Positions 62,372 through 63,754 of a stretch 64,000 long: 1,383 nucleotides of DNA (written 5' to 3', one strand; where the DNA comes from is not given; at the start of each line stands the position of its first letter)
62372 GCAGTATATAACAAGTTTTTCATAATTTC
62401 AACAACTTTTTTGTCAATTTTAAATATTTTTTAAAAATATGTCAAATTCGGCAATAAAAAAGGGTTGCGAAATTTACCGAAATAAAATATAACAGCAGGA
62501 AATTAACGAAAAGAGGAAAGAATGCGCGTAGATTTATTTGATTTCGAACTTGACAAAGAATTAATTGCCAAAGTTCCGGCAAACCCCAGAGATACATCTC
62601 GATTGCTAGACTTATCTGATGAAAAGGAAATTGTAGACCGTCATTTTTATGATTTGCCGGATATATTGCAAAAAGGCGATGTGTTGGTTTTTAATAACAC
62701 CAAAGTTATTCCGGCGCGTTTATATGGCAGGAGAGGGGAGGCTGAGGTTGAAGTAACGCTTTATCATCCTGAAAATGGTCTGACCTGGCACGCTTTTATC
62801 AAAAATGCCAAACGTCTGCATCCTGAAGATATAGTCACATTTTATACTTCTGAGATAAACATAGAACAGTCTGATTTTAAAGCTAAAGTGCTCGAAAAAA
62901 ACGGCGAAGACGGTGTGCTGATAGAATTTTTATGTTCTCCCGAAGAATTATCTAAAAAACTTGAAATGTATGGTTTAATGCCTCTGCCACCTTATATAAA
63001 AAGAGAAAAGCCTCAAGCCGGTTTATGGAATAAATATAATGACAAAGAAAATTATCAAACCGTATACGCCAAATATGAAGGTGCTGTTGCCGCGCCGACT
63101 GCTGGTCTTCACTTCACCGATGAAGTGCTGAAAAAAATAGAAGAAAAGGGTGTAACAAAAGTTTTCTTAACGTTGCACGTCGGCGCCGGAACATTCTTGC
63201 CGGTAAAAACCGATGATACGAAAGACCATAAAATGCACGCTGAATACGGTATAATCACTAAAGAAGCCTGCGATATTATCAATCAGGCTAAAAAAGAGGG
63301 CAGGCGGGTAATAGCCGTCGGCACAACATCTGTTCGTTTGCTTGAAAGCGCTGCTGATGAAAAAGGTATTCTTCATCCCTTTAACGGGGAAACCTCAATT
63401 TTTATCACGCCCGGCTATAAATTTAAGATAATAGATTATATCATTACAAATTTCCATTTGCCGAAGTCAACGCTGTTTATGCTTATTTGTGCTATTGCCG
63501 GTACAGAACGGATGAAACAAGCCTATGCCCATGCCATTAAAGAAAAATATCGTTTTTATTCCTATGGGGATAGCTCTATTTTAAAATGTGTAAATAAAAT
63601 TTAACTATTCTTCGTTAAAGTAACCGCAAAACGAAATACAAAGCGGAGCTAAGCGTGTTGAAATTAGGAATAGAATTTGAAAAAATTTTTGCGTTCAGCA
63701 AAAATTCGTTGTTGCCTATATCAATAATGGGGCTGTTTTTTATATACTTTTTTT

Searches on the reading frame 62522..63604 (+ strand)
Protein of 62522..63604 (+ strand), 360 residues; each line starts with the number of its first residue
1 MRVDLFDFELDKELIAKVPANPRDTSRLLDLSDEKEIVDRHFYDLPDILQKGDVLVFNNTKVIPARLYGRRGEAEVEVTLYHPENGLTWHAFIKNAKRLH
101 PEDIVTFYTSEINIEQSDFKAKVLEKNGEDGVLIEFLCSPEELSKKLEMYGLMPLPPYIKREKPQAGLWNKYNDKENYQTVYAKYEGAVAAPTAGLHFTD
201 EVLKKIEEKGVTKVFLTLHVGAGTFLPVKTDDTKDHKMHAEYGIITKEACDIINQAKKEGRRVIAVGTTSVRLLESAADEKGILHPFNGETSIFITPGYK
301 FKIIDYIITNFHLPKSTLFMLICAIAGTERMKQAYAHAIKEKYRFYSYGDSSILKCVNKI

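Call 33: search_protein_families(library=pfam, proteins=[window:62522-63604:+], max_evalue=0.00001)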
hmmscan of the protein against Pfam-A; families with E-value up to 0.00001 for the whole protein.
window:62522-63604:+ (360 aa): 1 family
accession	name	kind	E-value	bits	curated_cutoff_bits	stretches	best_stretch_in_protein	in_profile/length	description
PF02547.20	Queuosine_synth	-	4.5e-129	430.6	25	1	4-353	2-321/322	Queuosine biosynthesis protein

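Call 60: find_encoding_contigs(protein=window:62522-63604:+, flank=10000, max_places=3)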
Protein window:62522-63604:+ (360 aa): 3 contigs read that carry it; 1 place shown.
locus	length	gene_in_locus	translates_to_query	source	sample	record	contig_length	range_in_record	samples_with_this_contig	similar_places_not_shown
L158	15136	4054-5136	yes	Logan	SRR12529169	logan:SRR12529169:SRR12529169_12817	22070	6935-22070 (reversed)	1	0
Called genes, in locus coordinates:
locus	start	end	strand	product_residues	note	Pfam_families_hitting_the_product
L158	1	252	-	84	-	?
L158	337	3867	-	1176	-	-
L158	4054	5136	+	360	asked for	PF02547:Queuosine_synth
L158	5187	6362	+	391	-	-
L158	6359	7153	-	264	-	PF01790:LGT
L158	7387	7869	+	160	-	PF10722:YbjN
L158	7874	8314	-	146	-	PF06961:DUF1294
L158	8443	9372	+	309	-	-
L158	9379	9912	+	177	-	-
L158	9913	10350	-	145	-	PF02580:Tyr_Deacylase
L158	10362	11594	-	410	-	PF07670:Gate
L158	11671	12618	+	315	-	PF11335:DUF3137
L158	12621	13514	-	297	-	PF00483:NTP_transferase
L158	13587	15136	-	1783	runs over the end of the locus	PF05170:AsmA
